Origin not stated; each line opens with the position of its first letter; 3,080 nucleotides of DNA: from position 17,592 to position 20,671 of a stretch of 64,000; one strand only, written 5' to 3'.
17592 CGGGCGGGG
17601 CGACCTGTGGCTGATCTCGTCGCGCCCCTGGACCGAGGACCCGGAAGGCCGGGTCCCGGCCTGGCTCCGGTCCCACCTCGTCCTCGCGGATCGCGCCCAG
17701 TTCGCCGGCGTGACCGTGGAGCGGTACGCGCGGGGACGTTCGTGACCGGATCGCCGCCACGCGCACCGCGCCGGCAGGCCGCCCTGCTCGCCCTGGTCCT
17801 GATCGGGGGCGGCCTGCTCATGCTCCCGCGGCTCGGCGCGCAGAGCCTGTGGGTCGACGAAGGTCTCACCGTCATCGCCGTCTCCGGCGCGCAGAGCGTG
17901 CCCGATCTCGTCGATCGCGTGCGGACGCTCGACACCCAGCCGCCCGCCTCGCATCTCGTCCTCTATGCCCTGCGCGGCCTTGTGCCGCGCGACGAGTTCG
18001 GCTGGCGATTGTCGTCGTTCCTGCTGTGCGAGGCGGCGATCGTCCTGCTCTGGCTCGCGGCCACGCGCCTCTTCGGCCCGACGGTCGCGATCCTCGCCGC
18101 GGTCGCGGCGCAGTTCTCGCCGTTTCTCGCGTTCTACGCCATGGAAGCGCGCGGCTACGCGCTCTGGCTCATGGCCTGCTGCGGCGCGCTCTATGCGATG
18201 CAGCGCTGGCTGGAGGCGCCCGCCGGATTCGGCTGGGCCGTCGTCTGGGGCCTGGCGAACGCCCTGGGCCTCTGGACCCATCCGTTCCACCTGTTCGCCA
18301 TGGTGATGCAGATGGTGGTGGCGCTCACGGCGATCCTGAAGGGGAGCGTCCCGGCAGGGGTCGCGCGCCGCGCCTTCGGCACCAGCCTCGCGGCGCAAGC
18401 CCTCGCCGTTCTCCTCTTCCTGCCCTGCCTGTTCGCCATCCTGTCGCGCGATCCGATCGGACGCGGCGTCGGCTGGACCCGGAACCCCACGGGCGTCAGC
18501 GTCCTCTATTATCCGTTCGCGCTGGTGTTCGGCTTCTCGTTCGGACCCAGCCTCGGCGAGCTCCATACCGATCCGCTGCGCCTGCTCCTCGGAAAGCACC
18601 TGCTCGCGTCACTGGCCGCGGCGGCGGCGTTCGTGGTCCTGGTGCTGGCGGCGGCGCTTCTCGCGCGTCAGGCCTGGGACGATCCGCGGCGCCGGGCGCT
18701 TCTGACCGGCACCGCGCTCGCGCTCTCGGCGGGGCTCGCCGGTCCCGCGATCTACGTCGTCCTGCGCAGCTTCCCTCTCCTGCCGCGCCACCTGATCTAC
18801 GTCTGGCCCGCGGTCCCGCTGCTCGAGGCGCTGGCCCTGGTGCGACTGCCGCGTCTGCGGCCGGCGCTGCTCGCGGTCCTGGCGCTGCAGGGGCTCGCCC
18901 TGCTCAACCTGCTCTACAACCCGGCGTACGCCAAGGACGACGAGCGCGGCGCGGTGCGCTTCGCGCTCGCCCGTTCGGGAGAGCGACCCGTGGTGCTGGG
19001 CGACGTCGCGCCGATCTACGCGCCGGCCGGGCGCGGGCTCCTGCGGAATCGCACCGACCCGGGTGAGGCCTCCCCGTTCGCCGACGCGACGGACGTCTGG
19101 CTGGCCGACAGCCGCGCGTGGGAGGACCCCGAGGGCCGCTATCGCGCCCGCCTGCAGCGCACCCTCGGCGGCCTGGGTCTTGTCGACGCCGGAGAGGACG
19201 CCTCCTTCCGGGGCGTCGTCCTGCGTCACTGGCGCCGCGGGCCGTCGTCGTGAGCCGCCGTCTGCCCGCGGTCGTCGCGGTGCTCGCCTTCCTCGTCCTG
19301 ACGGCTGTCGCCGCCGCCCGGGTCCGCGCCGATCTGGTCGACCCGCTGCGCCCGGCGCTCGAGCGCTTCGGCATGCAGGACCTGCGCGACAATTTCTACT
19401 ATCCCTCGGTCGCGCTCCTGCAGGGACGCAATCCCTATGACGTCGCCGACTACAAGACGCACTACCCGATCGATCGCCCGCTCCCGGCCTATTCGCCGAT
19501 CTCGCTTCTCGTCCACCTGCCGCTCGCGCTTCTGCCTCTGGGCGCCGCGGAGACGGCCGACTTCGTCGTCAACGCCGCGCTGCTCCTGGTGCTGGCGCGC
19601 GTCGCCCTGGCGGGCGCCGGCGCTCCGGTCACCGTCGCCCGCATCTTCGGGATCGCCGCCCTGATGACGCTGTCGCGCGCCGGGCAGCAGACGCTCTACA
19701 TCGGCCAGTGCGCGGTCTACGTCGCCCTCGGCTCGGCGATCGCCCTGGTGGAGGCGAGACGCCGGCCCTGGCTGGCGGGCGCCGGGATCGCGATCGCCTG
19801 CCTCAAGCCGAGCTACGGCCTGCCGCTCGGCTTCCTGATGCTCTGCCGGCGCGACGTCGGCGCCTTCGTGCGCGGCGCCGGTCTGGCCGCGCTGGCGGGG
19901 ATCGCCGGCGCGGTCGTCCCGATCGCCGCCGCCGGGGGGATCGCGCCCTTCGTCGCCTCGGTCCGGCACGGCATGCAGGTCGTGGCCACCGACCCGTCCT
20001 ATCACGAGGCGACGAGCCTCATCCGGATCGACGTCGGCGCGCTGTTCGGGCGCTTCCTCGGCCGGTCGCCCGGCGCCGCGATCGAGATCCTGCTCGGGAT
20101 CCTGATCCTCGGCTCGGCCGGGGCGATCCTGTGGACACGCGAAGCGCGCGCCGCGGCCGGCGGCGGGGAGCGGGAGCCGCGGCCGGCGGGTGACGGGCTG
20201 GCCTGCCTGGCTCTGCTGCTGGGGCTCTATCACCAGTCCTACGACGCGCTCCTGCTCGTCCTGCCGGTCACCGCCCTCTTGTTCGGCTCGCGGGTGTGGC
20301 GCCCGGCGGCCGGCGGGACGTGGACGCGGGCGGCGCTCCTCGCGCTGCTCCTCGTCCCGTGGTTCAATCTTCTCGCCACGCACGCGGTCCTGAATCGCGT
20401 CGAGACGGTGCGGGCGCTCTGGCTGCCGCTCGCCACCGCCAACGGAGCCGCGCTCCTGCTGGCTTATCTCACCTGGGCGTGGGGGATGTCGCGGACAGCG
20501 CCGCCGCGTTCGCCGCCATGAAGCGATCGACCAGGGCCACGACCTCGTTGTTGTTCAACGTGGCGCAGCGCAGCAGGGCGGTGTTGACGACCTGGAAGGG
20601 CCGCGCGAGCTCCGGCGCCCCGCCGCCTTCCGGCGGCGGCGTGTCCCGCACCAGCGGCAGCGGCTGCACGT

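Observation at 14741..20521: Triple tandem array of PMT/ArnT-like GT-C paralogs plus a GT87-like gene, all translationally coupled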

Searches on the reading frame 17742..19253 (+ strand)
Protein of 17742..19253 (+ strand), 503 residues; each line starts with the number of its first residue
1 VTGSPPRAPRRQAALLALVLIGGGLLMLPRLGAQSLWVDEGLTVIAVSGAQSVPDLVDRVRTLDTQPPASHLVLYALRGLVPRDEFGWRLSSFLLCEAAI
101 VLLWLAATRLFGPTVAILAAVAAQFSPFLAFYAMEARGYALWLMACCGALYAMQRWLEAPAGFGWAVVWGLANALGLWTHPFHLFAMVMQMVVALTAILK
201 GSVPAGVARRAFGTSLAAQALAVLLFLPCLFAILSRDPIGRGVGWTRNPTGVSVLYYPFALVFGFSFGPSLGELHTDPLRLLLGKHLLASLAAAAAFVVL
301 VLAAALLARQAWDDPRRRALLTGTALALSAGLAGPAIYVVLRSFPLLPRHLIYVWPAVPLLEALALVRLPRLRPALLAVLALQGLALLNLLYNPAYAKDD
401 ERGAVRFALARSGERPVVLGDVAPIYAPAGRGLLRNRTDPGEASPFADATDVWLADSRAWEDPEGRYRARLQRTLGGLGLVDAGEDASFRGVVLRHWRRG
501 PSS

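Call 5: search_protein_families(library=pfam, proteins=[window:17742-19253:+], max_evalue=0.1)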
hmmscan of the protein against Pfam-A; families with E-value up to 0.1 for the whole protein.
window:17742-19253:+ (503 aa): 1 family
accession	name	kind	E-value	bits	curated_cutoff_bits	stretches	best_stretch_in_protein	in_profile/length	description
PF13231.12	PMT_2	-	3e-06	28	26.1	1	66-228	2-156/160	Dolichyl-phosphate-mannose-protein mannosyltransferase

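Call 6: search_protein_families(library=ncbifam, proteins=[window:17742-19253:+], max_evalue=0.1)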
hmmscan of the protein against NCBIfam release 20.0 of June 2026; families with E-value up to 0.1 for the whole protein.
window:17742-19253:+ (503 aa): 1 family
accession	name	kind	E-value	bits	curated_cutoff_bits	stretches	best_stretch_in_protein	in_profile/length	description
NF052499.1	MnslTaseMT1671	equivalog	2.9e-05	22.7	900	1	33-147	46-159/523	mannosyltransferase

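Call 51: find_homologous_proteins(query=window:17742-19253:+)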
Query window:17742-19253:+ (503 aa): 55 proteins with E <= 0.001 among 8000 candidates.
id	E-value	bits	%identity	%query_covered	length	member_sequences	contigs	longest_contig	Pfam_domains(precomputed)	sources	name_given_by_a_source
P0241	0.0e+0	1088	100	100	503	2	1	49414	PF13231.13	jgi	-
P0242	1.9e-245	834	79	94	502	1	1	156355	PF13231.13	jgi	jgi:uncharacterized membrane protein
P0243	4.6e-224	763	74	95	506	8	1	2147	PF13231.13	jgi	jgi:uncharacterized membrane protein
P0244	1.9e-219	748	72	93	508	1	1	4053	-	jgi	jgi:uncharacterized membrane protein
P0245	3.7e-219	747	71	99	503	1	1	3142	PF13231.13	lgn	-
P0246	1.6e-218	745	73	94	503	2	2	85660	PF13231.13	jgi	jgi:uncharacterized membrane protein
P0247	4.0e-215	733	73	94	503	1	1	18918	-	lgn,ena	-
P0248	2.0e-190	652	74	81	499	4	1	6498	-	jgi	jgi:uncharacterized membrane protein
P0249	6.4e-176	604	75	75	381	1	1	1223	-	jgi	jgi:hypothetical protein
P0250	7.7e-165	568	59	96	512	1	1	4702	-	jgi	jgi:hypothetical protein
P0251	2.3e-162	559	58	94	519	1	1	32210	-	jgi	jgi:4-amino-4-deoxy-L-arabinose transferase-like glycosyltransferase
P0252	5.1e-133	463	49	93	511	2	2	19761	-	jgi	jgi:uncharacterized membrane protein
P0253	6.6e-132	459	51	94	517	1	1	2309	-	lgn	-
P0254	7.6e-132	459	51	97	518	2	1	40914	-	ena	-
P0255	1.1e-130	455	49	97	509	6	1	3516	-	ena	-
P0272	9.0e-113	396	47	100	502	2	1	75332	PF13231.13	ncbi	ncbi:MAG TPA: glycosyltransferase family 39 protein [Candidatus Binatia bacterium]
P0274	3.6e-111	391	46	93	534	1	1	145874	-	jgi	jgi:hypothetical protein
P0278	2.9e-108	381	47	97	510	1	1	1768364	PF13231.13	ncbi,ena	-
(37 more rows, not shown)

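Call 53: find_encoding_contigs(protein=P0278, flank=10000, max_places=1)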
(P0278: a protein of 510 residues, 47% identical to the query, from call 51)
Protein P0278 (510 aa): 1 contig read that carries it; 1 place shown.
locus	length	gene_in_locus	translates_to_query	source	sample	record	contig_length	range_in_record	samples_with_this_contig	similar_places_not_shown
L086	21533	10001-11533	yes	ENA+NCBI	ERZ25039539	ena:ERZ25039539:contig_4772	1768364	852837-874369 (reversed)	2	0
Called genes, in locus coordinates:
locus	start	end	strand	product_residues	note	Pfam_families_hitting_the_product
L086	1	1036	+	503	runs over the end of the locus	PF04932:Wzy_C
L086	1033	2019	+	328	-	PF13641:Glyco_tranf_2_3, PF00535:Glycos_transf_2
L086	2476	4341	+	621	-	PF22842:Pel9A-like_beta_helix (weak), PF13229:Beta_helix (weak)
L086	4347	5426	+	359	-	PF00535:Glycos_transf_2, PF13641:Glyco_tranf_2_3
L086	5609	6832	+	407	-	PF13439:Glyco_transf_4 (weak), PF20706:GT4-conflict, PF00534:Glycos_transf_1, PF13692:Glyco_trans_1_4, PF13524:Glyco_trans_1_2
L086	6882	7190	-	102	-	-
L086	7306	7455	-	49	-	-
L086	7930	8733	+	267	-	PF02543:Carbam_trans_N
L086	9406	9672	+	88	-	PF16861:Carbam_trans_C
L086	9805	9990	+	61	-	PF16861:Carbam_trans_C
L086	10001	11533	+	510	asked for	PF13231:PMT_2 (weak)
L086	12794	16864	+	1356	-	-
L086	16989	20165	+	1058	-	PF07995:GSDH, PF00801:PKD, PF18911:PKD_4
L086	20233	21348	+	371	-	PF13579:Glyco_trans_4_4 (weak), PF02350:Epimerase_2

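Call 54: find_encoding_contigs(protein=P0272, flank=10000, max_places=1)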
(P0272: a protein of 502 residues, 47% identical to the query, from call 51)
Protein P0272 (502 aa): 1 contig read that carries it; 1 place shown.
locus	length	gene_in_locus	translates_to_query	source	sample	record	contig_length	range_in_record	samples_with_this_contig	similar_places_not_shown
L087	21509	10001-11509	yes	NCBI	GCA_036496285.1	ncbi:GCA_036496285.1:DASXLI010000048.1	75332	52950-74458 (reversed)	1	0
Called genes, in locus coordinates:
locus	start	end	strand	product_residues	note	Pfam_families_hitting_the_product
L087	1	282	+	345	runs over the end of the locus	PF00535:Glycos_transf_2, PF10111:Glyco_tranf_2_2 (faint)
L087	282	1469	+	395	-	PF13439:Glyco_transf_4, PF13579:Glyco_trans_4_4, PF20706:GT4-conflict, PF00534:Glycos_transf_1, PF13692:Glyco_trans_1_4, PF13524:Glyco_trans_1_2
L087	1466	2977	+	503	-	PF01943:Polysacc_synt, PF13440:Polysacc_synt_3 (weak)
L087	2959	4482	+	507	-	PF04932:Wzy_C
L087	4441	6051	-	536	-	PF07602:DUF1565 (weak), PF22842:Pel9A-like_beta_helix, PF13229:Beta_helix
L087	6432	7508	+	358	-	PF13579:Glyco_trans_4_4 (weak), PF00534:Glycos_transf_1 (weak), PF13692:Glyco_trans_1_4 (weak)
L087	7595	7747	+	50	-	PF19451:DUF5989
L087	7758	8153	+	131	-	PF19588:SxtJ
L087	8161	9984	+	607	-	PF02543:Carbam_trans_N, PF16861:Carbam_trans_C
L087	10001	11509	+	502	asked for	PF13231:PMT_2 (weak)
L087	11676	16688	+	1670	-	PF07995:GSDH, PF18911:PKD_4, PF00801:PKD, PF22352:K319L-like_PKD, PF22633:F5_F8_type_C_2 (faint), PF13948:DUF4215 (faint), PF00754:F5_F8_type_C (weak)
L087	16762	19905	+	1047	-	PF07995:GSDH, PF00801:PKD, PF18911:PKD_4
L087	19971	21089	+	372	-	PF02350:Epimerase_2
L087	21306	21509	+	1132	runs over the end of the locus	-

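Call 55: find_encoding_contigs(protein=P0274, flank=10000, max_places=1)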
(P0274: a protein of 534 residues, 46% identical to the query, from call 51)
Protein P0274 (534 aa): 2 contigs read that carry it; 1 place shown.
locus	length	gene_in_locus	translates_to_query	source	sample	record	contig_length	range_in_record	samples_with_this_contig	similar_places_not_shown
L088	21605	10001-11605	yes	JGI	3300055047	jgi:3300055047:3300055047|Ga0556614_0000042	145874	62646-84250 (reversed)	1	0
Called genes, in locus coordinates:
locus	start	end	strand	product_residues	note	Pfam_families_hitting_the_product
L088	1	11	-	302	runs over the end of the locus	PF01073:3Beta_HSD, PF01370:Epimerase, PF04321:RmlD_sub_bind, PF07993:NAD_binding_4 (faint), PF16363:GDP_Man_Dehyd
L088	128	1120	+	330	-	PF03747:ADP_ribosyl_GH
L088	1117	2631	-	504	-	PF00171:Aldedh, PF05893:LuxC (weak)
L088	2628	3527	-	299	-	PF02737:3HCDH_N, PF00725:3HCDH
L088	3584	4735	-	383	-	PF00107:ADH_zinc_N (weak)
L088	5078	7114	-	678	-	-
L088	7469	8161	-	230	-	PF00753:Lactamase_B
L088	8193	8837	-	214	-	PF01923:Cob_adeno_trans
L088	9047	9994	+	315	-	PF01040:UbiA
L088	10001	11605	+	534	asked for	-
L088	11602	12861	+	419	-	PF09594:GT87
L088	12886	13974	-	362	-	PF00989:PAS, PF13188:PAS_8, PF08448:PAS_4, PF13426:PAS_9, PF08447:PAS_3 (faint), PF00512:HisKA (weak), PF00072:Response_reg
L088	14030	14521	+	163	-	-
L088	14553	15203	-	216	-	PF00923:TAL_FSA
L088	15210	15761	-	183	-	PF01288:HPPK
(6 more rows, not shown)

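Call 98: find_related_loci(query=A4, collection=metagenome_contigs, flank=8000)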
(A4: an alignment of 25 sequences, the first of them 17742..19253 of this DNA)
Query A4 (503 aa) in metagenome_contigs; peptide patterns used: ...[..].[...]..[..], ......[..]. (x = any residue, [..] = any of these).
352 stretches matched a pattern; 19 encode a relative of the query (tblastn E <= 1e-3); 19 distinct loci.
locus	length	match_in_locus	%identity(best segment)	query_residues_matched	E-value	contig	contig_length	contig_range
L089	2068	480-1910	45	27-498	9e-124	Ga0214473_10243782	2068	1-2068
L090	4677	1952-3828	50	24-502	5e-116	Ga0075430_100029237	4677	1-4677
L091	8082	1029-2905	50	24-502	3e-115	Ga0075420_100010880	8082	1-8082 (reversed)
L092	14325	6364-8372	50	30-502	1e-113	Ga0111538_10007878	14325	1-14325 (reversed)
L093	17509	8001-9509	48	4-500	4e-113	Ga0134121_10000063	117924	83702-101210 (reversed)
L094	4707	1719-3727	51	30-497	6e-111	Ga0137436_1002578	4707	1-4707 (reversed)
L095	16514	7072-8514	46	16-497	4e-109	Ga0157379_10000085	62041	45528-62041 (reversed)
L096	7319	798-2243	43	23-502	1e-105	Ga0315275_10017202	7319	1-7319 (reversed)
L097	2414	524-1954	47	20-497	8e-109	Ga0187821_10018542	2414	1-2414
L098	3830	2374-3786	48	29-500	1e-102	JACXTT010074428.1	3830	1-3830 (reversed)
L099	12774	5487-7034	43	7-499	1e-97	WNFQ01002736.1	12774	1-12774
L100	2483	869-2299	48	30-498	4e-99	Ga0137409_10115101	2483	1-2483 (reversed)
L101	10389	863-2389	44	9-499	6e-93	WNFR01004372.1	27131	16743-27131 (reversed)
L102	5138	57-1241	49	113-499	1e-92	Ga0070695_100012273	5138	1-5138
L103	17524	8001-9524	41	6-499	3e-83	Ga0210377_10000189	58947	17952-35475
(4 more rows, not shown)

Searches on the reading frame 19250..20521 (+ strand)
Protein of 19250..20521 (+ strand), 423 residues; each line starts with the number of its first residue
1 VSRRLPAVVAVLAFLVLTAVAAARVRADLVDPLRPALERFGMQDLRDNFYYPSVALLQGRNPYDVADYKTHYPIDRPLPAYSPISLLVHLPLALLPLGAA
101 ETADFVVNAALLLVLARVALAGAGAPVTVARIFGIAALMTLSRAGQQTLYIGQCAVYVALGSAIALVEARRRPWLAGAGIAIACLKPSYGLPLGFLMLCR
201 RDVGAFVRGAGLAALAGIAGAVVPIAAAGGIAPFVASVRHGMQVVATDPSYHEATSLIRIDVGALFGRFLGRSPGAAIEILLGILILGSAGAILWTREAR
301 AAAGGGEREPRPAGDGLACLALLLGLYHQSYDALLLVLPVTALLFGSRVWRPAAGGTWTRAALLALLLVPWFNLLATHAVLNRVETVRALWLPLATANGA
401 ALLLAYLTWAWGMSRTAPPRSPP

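Call 5: search_protein_families(library=pfam, proteins=[window:19250-20521:+], max_evalue=0.1)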
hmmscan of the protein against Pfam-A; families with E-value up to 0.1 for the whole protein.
window:19250-20521:+ (423 aa): 1 family
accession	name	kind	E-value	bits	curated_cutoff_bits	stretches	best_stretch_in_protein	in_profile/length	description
PF09594.16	GT87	-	6.7e-17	62.5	25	1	81-302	3-220/237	Glycosyltransferase family 87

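Call 6: search_protein_families(library=ncbifam, proteins=[window:19250-20521:+], max_evalue=0.1)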
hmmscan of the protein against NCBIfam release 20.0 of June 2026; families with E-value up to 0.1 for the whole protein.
window:19250-20521:+ (423 aa): 1 family
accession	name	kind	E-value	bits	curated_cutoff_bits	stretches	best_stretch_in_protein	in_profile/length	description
NF008546.0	PRK11469.1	equivalog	0.0068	16.1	214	1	243-297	132-185/188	manganese efflux pump MntP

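Call 15: search_solved_structures(query=window:19250-20521:+, max_evalue=10, show_alignments=2)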
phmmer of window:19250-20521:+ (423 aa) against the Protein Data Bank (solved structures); distinct sequences matched with E-value up to 10: 3.
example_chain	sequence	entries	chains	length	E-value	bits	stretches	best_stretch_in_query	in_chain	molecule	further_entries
4v6w_CV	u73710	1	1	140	0.17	14.1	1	179-242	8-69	60S ribosomal protein L23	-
6xu6_CV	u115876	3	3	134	0.24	13.6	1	184-242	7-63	60S ribosomal protein L23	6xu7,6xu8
9bh5_CV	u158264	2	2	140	0.86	11.7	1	179-242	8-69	Large ribosomal subunit protein uL14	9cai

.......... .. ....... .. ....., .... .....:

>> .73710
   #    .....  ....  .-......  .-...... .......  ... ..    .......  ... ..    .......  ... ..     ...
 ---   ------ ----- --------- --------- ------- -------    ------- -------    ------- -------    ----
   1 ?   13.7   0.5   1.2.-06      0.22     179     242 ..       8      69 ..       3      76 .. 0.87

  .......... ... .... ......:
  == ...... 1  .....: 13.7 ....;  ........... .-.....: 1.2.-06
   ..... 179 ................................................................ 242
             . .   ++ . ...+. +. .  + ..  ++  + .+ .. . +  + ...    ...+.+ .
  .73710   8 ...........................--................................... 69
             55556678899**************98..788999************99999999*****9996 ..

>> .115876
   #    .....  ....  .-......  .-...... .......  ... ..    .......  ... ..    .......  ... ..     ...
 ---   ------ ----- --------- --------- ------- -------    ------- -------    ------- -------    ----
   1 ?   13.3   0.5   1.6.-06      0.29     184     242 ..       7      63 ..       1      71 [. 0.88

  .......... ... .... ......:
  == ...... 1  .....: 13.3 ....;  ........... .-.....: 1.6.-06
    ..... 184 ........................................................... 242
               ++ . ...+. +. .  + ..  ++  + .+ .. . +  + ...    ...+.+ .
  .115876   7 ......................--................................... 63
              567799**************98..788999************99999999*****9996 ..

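Call 58: search_protein_representatives(protein=window:19250-20521:+)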
Query: 423 residues. Proteins with E-value up to 0.001 (for the whole library): 831; up to 1e-10: 586; up to 1e-30: 309. The best 150 are listed.
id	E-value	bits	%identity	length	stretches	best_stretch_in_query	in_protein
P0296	2.5e-161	553.7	44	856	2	7-420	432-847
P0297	6.8e-105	367.9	51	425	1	4-422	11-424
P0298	1.4e-92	327.3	49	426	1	1-410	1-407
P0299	7.3e-75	268.9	44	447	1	7-408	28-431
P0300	2.0e-73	264.2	41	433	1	4-418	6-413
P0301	5.5e-71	256.2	44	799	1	11-418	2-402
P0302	8.6e-71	255.5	41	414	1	11-418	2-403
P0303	1.1e-70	255.2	39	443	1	7-409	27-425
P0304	1.0e-68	248.7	43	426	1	6-415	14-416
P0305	1.2e-67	245.2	40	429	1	4-408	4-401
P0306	5.0e-66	239.8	40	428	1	18-409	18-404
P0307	6.9e-66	239.4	41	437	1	8-410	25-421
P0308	9.6e-66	238.9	39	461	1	4-408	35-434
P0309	1.3e-65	238.5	37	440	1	3-413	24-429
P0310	5.8e-65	236.3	41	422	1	4-418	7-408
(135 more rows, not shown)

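Call 62: search_solved_structures(query=A3, max_evalue=1, show_alignments=2)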
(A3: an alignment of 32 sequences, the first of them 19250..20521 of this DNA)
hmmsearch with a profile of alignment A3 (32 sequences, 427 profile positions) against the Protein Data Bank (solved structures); distinct sequences matched with E-value up to 1: 0.

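Call 64: search_solved_structures(query=A3, max_evalue=10, show_alignments=5)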
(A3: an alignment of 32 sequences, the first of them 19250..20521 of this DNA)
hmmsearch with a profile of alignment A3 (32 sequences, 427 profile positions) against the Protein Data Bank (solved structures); distinct sequences matched with E-value up to 10: 0.
